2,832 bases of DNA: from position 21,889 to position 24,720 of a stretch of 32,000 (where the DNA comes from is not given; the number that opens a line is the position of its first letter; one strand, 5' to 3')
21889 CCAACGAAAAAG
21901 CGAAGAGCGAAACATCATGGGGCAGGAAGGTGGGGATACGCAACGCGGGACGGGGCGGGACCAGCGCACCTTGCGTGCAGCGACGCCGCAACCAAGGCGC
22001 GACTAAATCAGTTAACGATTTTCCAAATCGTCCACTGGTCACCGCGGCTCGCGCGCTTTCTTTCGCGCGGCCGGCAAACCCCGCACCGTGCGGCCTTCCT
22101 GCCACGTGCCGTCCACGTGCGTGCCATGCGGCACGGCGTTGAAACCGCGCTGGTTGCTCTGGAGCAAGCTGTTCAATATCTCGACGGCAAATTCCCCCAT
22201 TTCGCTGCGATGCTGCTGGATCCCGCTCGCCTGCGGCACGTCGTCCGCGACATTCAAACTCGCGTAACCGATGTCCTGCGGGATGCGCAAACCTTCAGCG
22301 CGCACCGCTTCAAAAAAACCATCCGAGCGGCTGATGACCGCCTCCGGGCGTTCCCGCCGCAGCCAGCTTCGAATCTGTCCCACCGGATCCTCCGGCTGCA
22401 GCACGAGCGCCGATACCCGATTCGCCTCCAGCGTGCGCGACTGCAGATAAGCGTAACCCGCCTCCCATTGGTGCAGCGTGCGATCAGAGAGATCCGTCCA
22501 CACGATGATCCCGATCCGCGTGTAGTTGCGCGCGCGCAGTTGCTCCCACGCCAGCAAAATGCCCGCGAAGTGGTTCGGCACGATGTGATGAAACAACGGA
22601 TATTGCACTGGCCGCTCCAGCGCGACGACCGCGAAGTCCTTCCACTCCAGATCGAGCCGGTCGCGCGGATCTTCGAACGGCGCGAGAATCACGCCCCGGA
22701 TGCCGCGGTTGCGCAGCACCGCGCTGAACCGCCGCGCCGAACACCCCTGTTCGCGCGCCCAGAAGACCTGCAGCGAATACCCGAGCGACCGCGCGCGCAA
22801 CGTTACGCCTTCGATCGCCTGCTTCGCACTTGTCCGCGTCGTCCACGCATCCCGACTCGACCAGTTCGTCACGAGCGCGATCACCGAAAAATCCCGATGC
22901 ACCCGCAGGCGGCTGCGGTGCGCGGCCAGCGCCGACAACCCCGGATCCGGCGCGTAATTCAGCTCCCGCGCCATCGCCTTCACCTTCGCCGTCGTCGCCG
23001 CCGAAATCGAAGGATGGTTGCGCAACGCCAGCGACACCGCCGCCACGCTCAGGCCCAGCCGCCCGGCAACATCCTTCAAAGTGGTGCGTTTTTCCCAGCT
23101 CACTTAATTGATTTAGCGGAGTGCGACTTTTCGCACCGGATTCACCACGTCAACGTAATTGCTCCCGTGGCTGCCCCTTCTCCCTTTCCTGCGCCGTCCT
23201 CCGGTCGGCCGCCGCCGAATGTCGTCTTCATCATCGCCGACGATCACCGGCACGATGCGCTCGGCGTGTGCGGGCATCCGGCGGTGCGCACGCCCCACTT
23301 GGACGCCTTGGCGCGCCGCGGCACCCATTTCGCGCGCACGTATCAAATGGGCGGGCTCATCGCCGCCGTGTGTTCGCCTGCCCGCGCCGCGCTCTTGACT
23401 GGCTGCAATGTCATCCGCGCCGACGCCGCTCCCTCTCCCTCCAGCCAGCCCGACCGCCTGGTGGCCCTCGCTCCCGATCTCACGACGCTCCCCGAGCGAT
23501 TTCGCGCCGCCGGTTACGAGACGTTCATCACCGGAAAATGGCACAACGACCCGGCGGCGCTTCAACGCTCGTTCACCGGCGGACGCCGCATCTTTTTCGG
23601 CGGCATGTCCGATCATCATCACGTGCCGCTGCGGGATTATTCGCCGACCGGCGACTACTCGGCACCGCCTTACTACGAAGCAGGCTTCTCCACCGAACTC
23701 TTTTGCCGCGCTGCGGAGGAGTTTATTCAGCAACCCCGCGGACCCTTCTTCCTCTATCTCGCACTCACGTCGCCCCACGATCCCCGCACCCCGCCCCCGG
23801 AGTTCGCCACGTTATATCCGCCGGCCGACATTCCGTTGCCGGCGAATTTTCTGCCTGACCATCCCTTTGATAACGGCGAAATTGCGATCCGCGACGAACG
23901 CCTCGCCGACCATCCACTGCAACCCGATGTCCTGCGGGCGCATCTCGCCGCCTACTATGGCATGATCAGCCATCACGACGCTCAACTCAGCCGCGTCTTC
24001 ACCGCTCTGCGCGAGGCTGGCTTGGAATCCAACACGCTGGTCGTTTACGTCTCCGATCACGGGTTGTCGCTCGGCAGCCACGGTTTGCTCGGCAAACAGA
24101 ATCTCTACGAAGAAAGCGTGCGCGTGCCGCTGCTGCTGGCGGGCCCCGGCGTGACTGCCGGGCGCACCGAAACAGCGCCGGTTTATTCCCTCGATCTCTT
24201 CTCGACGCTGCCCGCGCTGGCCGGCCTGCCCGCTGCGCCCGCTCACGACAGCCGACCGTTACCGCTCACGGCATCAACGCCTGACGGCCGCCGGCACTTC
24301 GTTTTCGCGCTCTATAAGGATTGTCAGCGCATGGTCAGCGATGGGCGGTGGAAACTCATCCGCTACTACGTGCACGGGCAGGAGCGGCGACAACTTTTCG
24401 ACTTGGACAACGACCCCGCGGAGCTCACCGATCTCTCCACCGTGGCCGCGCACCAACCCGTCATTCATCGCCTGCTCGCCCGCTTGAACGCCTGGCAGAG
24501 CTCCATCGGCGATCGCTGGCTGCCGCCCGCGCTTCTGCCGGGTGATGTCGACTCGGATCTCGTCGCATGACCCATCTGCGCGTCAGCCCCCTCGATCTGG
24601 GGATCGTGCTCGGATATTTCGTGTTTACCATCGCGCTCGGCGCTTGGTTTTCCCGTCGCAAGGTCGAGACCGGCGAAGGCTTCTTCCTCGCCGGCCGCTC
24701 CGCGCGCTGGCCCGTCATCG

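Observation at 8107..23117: Seven oriented copies of a 14-nt AT-rich motif (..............) head every transcription unit of the locus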

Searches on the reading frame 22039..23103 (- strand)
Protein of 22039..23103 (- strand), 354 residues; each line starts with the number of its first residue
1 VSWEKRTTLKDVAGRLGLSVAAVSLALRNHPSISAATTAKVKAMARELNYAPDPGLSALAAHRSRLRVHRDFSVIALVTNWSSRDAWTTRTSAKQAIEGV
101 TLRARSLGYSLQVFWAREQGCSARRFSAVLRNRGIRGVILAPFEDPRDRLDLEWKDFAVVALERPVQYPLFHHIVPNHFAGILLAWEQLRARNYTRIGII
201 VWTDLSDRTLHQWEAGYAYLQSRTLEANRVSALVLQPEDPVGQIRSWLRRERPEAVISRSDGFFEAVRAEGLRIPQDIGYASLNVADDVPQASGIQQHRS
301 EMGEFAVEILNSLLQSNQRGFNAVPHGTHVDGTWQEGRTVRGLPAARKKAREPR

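Call 12: search_protein_families(library=pfam, proteins=[window:22039-23103:-])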
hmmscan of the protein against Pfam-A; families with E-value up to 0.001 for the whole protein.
window:22039-23103:- (354 aa): 3 families
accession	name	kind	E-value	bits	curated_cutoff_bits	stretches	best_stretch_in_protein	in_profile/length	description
PF00356.27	LacI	-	5e-12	45.9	27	1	8-53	1-46/46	Bacterial regulatory proteins, lacI family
PF13377.12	Peripla_BP_3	-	1.7e-08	35.2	26.5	1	187-318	2-149/167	Periplasmic binding protein-like domain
PF00532.27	Peripla_BP_1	-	0.00076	19.5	22.2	0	98-298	21-237/281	Periplasmic binding proteins and sugar binding domain of LacI family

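Call 13: find_homologous_proteins(query=window:22039-23103:-)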
Query window:22039-23103:- (354 aa): 396 proteins with E <= 0.001 among 8000 candidates; the best 120 are listed.
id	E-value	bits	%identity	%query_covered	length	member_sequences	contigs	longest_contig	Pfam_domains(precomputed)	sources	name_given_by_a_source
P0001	7.0e-233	790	100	100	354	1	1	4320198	PF13377.13,PF00356.28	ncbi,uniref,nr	ncbi:LacI family transcriptional regulator [Horticoccus luteus]|uniref:LacI family transcriptional r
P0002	8.2e-203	691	87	100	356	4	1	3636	PF13377.13,PF00532.28,PF00356.28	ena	-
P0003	2.7e-197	673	84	100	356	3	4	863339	PF13377.13,PF00356.28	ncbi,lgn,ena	-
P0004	2.9e-196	670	85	99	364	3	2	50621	PF13377.13,PF00356.28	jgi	jgi:Transcriptional regulators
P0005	2.8e-193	660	85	97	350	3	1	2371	PF13377.13,PF00356.28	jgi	-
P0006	2.0e-192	657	85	97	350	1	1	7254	PF13377.13,PF00356.28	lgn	-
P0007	1.2e-186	638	82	97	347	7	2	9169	PF13377.13,PF00356.28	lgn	-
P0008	3.7e-185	633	81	99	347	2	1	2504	PF13377.13,PF00356.28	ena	-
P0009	7.7e-182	622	78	99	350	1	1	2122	PF00356.28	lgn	-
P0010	2.6e-181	620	77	99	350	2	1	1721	PF13377.13,PF00356.28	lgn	-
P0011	2.3e-179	614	79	98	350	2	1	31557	PF13377.13,PF00356.28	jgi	-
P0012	1.2e-177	608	77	99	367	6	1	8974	PF13377.13,PF00356.28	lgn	-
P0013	6.4e-177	606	78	97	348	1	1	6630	PF13377.13,PF00356.28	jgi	jgi:LacI family transcriptional regulator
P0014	6.6e-176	603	78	98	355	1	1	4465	PF13377.13,PF00356.28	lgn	-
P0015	8.9e-175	599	78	97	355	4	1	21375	PF13377.13,PF00356.28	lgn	-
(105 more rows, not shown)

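Call 15: find_related_loci(query=A1, collection=genome_contigs, flank=10000)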
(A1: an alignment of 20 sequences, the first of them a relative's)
Query A1 (354 aa) in genome_contigs; peptide patterns used: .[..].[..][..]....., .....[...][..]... (x = any residue, [..] = any of these).
291 stretches matched a pattern; 161 encode a relative of the query (tblastn E <= 1e-3); the best 80 are kept; 80 distinct loci.
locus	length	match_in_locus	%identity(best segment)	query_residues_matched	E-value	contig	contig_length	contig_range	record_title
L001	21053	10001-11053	87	1-351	0e+0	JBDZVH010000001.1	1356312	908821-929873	MAG: Opitutaceae bacterium isolate PE_dung23 NODE_1_length_1356312, whole genome shotgun sequence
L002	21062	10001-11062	84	1-354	0e+0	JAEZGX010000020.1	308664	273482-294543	MAG: Verrucomicrobia bacterium isolate OH_CDB_114 k127_675467, whole genome shotgun sequence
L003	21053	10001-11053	83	1-354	0e+0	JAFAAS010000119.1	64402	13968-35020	MAG: Verrucomicrobia bacterium isolate OH_PFB_91 k127_1172200, whole genome shotgun sequence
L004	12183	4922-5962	79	1-347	0e+0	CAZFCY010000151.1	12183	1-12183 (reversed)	MAG TPA_asm: uncultured Opitutaceae bacterium isolate SRP344714_co1_415 genome assembly, contig: NODE_9496_length_12183_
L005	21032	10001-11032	76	1-344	4e-176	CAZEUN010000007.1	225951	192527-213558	MAG TPA_asm: uncultured Oleiharenicola sp. isolate SRP193066_co1_159 genome assembly, contig: NODE_77_length_225951_cov_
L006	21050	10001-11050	55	5-353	2e-129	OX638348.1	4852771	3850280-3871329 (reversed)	MAG: uncultured Opitutaceae bacterium isolate b1b57f99-08c0-43d1-969e-fd0ef39b1292 genome assembly, chromosome: 1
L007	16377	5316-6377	57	1-352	5e-129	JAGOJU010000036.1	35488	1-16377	MAG: Opitutaceae bacterium isolate Go_SlAct_bin_81 Go_SlAct_3736_length_35488_cov_8.234128, whole genome shotgun sequenc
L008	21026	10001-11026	55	5-345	4e-127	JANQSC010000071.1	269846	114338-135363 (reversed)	MAG: Opitutaceae bacterium isolate IP29b_bin.87 k99_968278, whole genome shotgun sequence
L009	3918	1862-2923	55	3-354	4e-127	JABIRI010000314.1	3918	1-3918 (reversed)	MAG: Opitutaceae bacterium isolate SI072_bin161 k141_1802522, whole genome shotgun sequence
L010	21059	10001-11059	55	3-353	1e-124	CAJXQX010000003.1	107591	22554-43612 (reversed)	MAG TPA_asm: uncultured Verrucomicrobia bacterium isolate SRR3933181_bin.17_MetaBAT_v2.12.1_MAG genome assembly, contig:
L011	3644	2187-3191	58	5-340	4e-127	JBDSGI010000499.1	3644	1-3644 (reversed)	MAG: Opitutaceae bacterium isolate cluster1_bin.249 k127_4445309, whole genome shotgun sequence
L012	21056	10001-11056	56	3-351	1e-123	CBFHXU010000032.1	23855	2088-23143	MAG: uncultured Opitutaceae bacterium isolate Co_bin_182_indper genome assembly, contig: Co_bin_182_indper_c32, whole ge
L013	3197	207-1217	55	5-340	1e-126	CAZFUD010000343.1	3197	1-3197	MAG TPA_asm: uncultured Opitutaceae bacterium isolate SRP077602_co4_676 genome assembly, contig: NODE_66742_length_3197_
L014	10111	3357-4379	56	1-340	1e-121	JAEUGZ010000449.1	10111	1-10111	MAG: Opitutaceae bacterium isolate new MAG-4 k141_565857, whole genome shotgun sequence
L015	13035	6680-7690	55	5-340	1e-121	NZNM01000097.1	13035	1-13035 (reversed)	MAG: Opitutaceae bacterium isolate EAC85 MHASMcontig_249924, whole genome shotgun sequence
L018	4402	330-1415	53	3-354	1e-122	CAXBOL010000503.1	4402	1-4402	MAG TPA_asm: uncultured Opitutaceae bacterium isolate ERR2762171_concoct_130 genome assembly, contig: ERZ3422408.25630,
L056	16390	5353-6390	44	1-344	4e-81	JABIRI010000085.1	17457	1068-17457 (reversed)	MAG: Opitutaceae bacterium isolate SI072_bin161 k141_2222539, whole genome shotgun sequence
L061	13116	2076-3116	36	6-350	5e-63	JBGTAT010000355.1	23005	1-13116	MAG: Terrimicrobiaceae bacterium isolate JTS-AC8 k141_101678, whole genome shotgun sequence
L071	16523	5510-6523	34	6-341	2e-54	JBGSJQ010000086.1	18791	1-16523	MAG: Terrimicrobiaceae bacterium isolate JTS-AC160 k141_234568, whole genome shotgun sequence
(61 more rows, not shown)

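Call 37: search_solved_structures(query=window:22039-23103:-, max_evalue=0.001, show_alignments=2)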
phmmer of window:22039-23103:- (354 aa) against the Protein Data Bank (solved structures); distinct sequences matched with E-value up to 0.001: 30.
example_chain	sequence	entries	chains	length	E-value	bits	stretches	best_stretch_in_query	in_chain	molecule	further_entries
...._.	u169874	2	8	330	5.3e-10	42.2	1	7-311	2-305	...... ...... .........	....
3egc_A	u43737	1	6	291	3.3e-08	36.3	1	96-284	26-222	putative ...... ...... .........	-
3bil_A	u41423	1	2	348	1.1e-07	34.5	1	5-199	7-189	Probable LacI-family transcriptional regulator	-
1jh9_A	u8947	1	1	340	2.5e-07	33.4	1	8-312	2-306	PURINE NUCLEOTIDE SYNTHESIS REPRESSOR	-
1jft_A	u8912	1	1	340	1.4e-06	31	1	8-312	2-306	PURINE NUCLEOTIDE SYNTHESIS REPRESSOR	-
2pue_A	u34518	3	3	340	1.5e-06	30.9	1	8-312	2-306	PROTEIN (PURINE REPRESSOR ) | PROTEIN (PURINE REPRESSOR)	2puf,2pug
1jfs_A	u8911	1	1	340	2.3e-06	30.2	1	8-312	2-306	PURINE NUCLEOTIDE SYNTHESIS REPRESSOR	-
1bdi_A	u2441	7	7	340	2.3e-06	30.2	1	8-312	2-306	PROTEIN (PURINE REPRESSOR) | PROTEIN (PURINE NUCLEOTIDE SYNTHESIS REPRESSOR)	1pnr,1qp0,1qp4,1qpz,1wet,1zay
3kjx_A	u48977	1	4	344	2.4e-06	30.2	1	5-66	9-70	Transcriptional regulator, LacI family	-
2pua_A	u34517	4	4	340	2.4e-06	30.2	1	8-312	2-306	PURINE REPRESSOR | PROTEIN (PURINE REPRESSOR)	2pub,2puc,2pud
4o5a_A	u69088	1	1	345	2.6e-06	30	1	5-65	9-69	LacI family transcription regulator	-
1bdh_A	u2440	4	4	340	2.9e-06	29.9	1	8-312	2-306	PROTEIN (PURINE REPRESSOR) | PROTEIN (PURINE NUCLEOTIDE SYNTHESIS REPRESSOR) | PURINE NUCLEOTIDE SYNTHESIS REPRESSOR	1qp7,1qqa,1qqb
1vpw_A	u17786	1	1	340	3.5e-06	29.6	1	8-312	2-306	PURINE REPRESSOR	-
1efa_A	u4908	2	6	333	6e-06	28.8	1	5-313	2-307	LAC REPRESSOR | Lactose Operon Repressor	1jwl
3edc_A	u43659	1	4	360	7e-06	28.6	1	5-313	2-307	Lactose operon repressor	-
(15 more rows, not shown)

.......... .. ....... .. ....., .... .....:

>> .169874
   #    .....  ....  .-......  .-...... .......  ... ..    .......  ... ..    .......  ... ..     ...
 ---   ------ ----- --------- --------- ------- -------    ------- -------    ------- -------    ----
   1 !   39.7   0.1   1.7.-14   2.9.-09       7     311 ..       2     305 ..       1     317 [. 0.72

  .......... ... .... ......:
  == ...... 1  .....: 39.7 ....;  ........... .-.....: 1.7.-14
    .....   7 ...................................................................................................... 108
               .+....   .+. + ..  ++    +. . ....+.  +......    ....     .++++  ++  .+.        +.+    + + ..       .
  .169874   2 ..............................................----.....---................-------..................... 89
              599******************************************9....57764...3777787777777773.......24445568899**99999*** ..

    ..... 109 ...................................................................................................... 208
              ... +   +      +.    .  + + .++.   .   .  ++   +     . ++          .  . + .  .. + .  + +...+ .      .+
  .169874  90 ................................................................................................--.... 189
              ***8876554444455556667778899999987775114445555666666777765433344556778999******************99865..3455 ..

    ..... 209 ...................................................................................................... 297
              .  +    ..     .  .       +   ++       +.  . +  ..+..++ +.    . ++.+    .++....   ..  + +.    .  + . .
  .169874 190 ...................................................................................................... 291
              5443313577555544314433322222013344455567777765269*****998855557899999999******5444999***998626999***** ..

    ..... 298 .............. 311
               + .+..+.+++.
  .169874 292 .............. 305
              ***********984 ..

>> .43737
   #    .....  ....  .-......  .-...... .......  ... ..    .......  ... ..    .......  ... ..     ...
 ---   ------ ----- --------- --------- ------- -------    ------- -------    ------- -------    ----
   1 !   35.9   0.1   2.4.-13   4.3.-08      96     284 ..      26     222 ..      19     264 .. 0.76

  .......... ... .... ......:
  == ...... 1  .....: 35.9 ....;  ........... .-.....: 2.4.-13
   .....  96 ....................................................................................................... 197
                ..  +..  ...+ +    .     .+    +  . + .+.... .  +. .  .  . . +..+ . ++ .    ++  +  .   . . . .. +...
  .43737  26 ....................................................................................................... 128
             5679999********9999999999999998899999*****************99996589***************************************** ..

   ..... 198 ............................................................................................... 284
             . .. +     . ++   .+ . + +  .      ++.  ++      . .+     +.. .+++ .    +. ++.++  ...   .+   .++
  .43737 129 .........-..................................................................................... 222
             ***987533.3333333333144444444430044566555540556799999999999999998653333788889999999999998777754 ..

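Call 45: search_protein_families(library=pfam, proteins=[L005:3774-5300:-, L005:14930-16285:-, L056:2174-3133:+, L056:6474-7577:-, L061:138-1970:-, L071:3572-5419:-, L018:3170-4012:+, L010:11376-12134:+, L012:11323-12078:+, L002:14483-17902:-], max_evalue=0.00001)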
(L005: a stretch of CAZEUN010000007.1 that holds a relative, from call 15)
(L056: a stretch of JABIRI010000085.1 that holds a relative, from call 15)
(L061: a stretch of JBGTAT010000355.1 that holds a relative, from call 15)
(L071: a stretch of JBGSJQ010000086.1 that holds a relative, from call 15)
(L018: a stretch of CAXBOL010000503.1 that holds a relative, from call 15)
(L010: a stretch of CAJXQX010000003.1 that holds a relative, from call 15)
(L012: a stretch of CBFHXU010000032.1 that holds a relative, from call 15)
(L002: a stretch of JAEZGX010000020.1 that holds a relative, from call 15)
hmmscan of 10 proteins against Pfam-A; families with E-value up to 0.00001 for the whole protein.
L005:3774-5300:- (508 aa): 0 families

L005:14930-16285:- (451 aa): 1 family
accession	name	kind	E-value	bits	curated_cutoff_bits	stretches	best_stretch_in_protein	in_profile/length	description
PF22422.2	MGH1-like_GH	-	7.8e-08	32.7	27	1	211-406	30-264/356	Mannosylglycerate hydrolase MGH1-like glycoside hydrolase domain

L056:2174-3133:+ (319 aa): 1 family
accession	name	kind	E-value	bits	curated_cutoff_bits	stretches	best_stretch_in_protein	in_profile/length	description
PF00248.27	Aldo_ket_red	-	1.7e-55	188.6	24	1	16-295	2-289/291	Aldo/keto reductase family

L056:6474-7577:- (367 aa): 1 family
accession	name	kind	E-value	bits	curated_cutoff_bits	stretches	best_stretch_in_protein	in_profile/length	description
PF08450.18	SGL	-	1.4e-51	175.9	26.3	1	95-351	1-245/246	SMP-30/Gluconolactonase/LRE-like region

L061:138-1970:- (610 aa): 1 family
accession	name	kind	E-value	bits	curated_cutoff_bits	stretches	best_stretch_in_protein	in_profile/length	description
PF02836.23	Glyco_hydro_2_C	-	2.4e-39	135.7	21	1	274-575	6-298/302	Glycosyl hydrolases family 2, TIM barrel domain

L071:3572-5419:- (615 aa): 1 family
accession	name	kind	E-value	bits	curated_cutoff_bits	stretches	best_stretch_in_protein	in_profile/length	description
PF02836.23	Glyco_hydro_2_C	-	2.1e-39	135.9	21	1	273-575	1-294/302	Glycosyl hydrolases family 2, TIM barrel domain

L018:3170-4012:+ (280 aa): 1 family
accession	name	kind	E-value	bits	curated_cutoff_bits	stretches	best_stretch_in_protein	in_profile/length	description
PF01261.30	AP_endonuc_2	-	3e-30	106.2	31.1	1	31-268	2-240/249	Xylose isomerase-like TIM barrel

L010:11376-12134:+ (252 aa): 3 families
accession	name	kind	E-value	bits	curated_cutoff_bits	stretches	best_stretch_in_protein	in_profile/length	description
PF12833.13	HTH_18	-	1e-23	83.9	33.6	1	170-248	1-79/80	Helix-turn-helix domain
PF00165.29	HTH_AraC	-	7.2e-15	55.1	26.6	1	211-247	6-41/42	Bacterial regulatory helix-turn-helix proteins, AraC family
PF08448.16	PAS_4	-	7e-13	49.2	23.1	1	36-137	7-105/110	PAS fold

L012:11323-12078:+ (251 aa): 3 families
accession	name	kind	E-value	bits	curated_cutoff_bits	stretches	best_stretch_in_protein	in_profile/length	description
PF12833.13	HTH_18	-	6.7e-25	87.6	33.6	1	169-247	1-79/80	Helix-turn-helix domain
PF00165.29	HTH_AraC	-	4.5e-16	59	26.6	2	210-246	6-41/42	Bacterial regulatory helix-turn-helix proteins, AraC family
PF08448.16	PAS_4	-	7.2e-12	46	23.1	1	33-134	6-103/110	PAS fold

L002:14483-17902:- (1139 aa): 7 families
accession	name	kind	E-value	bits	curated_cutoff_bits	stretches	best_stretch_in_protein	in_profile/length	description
PF13385.13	Laminin_G_3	-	5.6e-52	176.3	27.6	2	383-550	1-151/151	Concanavalin A-like lectin/glucanases superfamily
PF13229.12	Beta_helix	-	2.1e-17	63.6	25.9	2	570-731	15-157/158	Right handed beta helix region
PF02210.31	Laminin_G_2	-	1e-14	55.5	22.9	2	442-539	26-123/126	Laminin G domain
PF07953.20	Toxin_R_bind_N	-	2.8e-09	37.4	23.8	0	349-503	2-154/191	Clostridium neurotoxin, N-terminal receptor binding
PF05048.19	NosD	-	3.3e-09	36.9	23.6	1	591-702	63-167/212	Periplasmic copper-binding protein (NosD)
PF00054.30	Laminin_G_1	-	4.1e-07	30.7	24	0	1013-1084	14-81/131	Laminin G domain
PF02973.23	Sialidase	-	5e-06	26.6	26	0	1061-1132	109-183/189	Sialidase, N-terminal domain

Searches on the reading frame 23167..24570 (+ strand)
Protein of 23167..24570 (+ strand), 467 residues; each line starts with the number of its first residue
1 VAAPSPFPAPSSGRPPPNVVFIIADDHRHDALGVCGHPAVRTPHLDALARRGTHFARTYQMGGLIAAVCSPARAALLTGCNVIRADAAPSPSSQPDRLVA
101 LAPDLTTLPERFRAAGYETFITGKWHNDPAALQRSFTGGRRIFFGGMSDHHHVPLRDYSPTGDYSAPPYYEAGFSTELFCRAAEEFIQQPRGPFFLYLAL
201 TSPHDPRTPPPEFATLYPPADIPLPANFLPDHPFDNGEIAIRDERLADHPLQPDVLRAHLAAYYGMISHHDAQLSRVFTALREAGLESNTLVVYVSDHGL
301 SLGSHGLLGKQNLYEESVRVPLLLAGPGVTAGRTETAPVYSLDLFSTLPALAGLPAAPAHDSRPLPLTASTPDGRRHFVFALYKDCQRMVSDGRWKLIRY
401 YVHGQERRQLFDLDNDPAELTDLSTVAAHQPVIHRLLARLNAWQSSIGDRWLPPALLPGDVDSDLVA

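Call 12: search_protein_families(library=pfam, proteins=[window:23167-24570:+])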
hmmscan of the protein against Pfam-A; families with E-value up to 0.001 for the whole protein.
window:23167-24570:+ (467 aa): 4 families
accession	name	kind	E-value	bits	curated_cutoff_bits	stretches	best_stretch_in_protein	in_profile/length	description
PF00884.28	Sulfatase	-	6.3e-51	173.9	25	1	17-353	1-300/301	Sulfatase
PF16347.10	SGSH_C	-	3.3e-14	53.7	29.3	1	303-444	1-152/154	N-sulphoglucosamine sulphohydrolase, C-terminal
PF01663.27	Phosphodiest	-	7.9e-05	22.8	23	0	266-301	187-222/342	Type I phosphodiesterase / nucleotide pyrophosphatase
PF02995.22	DUF229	-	0.00073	18.8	25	0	263-306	306-349/496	Protein of unknown function (DUF229)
